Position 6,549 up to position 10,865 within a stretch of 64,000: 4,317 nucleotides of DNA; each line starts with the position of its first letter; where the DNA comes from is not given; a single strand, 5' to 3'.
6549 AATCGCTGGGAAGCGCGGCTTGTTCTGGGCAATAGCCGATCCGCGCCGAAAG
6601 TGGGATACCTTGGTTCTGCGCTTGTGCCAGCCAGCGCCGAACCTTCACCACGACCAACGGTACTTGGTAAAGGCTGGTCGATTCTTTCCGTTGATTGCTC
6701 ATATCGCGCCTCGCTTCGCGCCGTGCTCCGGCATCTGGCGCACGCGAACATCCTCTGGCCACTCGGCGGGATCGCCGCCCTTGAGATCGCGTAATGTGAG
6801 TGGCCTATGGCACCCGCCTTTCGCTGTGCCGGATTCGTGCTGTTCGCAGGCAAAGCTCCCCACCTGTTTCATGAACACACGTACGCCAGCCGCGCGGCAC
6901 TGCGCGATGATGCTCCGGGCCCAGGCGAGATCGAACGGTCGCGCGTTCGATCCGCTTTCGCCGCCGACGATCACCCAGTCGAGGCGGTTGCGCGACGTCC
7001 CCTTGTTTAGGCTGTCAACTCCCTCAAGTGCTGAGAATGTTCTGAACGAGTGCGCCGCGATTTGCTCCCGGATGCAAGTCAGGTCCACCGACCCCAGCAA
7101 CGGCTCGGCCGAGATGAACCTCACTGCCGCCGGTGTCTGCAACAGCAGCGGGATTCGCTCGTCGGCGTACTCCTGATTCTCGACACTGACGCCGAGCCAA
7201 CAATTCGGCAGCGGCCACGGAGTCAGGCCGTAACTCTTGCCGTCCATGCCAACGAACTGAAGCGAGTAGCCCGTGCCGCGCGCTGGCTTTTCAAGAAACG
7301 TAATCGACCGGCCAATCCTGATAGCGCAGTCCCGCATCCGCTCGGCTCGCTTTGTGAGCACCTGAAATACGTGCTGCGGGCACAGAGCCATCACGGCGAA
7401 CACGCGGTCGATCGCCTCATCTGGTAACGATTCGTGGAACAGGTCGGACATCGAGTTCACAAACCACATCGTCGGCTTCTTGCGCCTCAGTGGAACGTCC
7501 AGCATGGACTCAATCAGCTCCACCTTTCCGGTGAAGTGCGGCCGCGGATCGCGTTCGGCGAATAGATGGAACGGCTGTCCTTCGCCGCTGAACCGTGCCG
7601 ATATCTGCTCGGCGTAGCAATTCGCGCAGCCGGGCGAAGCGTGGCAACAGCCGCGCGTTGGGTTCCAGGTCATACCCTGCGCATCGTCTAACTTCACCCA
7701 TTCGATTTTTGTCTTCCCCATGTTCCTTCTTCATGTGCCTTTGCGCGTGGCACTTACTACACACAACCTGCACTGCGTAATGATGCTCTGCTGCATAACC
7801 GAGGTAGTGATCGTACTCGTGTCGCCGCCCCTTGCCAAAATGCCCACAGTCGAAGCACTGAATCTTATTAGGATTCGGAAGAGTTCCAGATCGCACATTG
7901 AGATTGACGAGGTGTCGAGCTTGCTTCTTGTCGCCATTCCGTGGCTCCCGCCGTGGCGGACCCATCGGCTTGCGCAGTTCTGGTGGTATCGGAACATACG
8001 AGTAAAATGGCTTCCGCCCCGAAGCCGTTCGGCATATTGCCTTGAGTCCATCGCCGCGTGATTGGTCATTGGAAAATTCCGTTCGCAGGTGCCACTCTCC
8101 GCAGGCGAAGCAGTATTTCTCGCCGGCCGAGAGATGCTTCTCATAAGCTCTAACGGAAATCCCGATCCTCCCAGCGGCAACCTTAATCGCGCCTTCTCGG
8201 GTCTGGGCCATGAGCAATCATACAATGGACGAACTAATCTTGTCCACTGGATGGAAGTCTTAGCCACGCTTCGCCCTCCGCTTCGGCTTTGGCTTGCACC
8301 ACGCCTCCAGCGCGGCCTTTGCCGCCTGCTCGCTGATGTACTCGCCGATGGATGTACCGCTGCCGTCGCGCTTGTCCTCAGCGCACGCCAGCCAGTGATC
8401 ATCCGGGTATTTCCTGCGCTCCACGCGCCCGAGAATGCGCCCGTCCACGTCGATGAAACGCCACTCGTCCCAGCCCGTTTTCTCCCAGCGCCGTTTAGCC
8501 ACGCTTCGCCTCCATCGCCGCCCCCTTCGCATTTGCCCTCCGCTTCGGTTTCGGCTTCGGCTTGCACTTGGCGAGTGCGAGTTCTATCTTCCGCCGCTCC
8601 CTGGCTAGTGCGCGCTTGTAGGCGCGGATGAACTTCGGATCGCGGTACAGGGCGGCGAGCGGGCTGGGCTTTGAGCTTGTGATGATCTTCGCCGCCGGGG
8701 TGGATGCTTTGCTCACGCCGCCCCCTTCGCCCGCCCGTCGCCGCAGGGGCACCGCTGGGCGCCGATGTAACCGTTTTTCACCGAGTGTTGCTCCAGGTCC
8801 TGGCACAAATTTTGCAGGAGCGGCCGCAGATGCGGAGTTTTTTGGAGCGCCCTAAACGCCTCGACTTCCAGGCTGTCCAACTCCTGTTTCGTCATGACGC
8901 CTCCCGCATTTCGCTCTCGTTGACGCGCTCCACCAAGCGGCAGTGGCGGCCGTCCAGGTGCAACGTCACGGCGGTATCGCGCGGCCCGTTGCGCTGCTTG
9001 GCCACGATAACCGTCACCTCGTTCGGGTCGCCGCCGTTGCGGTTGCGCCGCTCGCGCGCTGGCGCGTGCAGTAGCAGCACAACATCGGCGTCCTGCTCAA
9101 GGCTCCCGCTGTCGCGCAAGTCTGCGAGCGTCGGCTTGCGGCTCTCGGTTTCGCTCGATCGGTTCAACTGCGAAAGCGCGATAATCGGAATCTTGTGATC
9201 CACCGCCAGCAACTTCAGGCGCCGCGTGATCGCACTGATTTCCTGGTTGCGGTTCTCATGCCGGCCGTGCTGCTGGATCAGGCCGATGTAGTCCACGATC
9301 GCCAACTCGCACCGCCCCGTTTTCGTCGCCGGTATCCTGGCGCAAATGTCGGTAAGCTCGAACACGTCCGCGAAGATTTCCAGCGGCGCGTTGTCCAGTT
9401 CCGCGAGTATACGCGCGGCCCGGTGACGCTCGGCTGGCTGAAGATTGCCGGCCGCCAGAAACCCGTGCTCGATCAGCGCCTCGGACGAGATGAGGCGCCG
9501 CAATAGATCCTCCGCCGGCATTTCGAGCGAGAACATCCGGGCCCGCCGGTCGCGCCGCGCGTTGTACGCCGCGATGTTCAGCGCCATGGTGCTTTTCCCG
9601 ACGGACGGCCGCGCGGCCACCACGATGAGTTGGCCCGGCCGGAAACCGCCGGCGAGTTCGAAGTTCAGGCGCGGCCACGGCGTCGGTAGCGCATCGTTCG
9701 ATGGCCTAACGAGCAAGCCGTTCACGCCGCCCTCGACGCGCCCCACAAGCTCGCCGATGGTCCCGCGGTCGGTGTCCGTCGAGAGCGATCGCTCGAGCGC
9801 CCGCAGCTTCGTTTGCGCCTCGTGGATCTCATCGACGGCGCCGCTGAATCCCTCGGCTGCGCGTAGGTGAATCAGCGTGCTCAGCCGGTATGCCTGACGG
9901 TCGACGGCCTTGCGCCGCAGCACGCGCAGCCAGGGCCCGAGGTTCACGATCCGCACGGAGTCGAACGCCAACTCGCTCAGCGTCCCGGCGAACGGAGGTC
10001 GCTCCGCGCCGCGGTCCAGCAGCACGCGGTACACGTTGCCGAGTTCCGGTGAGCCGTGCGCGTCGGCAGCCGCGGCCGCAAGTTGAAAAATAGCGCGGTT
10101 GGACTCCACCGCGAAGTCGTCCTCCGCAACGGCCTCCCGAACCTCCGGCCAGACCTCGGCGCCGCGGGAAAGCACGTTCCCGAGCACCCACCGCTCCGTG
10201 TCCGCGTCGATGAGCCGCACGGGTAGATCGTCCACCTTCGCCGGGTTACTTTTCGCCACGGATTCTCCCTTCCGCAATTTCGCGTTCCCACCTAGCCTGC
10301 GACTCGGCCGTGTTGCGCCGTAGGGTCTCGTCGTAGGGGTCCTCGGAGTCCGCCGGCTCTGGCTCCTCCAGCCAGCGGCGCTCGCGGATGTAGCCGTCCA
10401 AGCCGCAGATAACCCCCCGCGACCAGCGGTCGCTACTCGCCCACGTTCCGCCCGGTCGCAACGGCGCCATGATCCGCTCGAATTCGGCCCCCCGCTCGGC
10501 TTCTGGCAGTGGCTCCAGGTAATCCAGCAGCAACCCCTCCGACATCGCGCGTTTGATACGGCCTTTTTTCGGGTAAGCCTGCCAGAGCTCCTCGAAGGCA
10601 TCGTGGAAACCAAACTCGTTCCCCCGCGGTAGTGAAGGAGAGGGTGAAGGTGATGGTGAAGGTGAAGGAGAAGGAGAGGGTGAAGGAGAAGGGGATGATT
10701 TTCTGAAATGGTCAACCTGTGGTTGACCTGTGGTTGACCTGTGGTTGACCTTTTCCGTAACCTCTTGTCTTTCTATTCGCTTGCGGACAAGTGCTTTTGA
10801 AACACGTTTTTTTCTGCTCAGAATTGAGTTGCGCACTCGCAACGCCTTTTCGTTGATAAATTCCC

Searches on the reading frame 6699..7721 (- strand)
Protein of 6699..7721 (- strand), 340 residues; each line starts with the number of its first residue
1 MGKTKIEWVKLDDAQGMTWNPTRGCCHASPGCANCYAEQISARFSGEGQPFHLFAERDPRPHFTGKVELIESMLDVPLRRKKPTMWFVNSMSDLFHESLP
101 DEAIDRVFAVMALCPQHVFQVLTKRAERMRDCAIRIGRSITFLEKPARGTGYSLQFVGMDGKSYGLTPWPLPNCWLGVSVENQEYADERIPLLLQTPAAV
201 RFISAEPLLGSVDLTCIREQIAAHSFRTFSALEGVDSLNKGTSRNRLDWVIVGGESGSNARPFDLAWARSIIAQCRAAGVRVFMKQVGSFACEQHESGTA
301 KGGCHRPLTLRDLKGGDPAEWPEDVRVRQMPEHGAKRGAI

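Call 94: search_protein_families(library=phrogs, proteins=[window:6699-7721:-], max_evalue=0.001)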
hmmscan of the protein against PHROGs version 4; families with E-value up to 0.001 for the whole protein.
window:6699-7721:- (340 aa): 1 family
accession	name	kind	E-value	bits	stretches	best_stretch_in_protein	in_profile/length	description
phrog_2045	-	unknown function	4.7e-88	296.5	1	1-300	2-244/299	-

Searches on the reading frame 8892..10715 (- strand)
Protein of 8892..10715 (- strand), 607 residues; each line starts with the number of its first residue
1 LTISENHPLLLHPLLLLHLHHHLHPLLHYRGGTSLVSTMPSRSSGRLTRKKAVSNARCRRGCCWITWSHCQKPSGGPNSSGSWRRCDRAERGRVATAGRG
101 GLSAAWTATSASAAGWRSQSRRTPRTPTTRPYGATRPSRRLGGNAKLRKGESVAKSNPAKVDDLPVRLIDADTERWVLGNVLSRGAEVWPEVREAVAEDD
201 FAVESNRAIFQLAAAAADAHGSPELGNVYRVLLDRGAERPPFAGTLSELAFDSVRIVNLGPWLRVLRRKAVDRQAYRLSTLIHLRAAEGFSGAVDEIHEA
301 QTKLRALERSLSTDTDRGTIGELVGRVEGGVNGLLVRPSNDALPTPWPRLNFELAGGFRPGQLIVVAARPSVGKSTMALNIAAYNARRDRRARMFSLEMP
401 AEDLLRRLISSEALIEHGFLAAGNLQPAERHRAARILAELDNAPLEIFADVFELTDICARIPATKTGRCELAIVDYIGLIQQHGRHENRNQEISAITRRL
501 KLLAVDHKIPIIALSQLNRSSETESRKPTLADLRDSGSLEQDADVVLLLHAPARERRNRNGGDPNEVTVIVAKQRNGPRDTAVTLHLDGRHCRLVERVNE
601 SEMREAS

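Call 10: search_protein_families(library=phrogs, proteins=[window:8892-10715:-], max_evalue=0.001)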
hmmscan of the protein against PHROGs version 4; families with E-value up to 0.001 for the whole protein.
window:8892-10715:- (607 aa): 8 families
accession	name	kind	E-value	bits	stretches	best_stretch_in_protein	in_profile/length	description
phrog_19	-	DNA, RNA and nucleotide metabolism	4.6e-72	244.8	1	162-603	152-586/621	DnaB-like replicative helicase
phrog_243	-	DNA, RNA and nucleotide metabolism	9.4e-39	134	1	339-598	14-269/273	DnaB-like replicative helicase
phrog_239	-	DNA, RNA and nucleotide metabolism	3.5e-38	133.1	1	343-600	341-602/801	DNA primase/helicase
phrog_11530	-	unknown function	2.6e-23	83.8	1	457-591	19-153/184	-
phrog_97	-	other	5.7e-06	26.8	1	340-387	47-98/506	UvsX-like recombinase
phrog_5482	-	unknown function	8.1e-06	25.8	0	466-595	161-297/341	-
phrog_8337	-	DNA, RNA and nucleotide metabolism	0.0001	22.8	1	340-384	47-91/273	DNA repair protein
phrog_19347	-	unknown function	0.00025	22.3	0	533-550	1-18/79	-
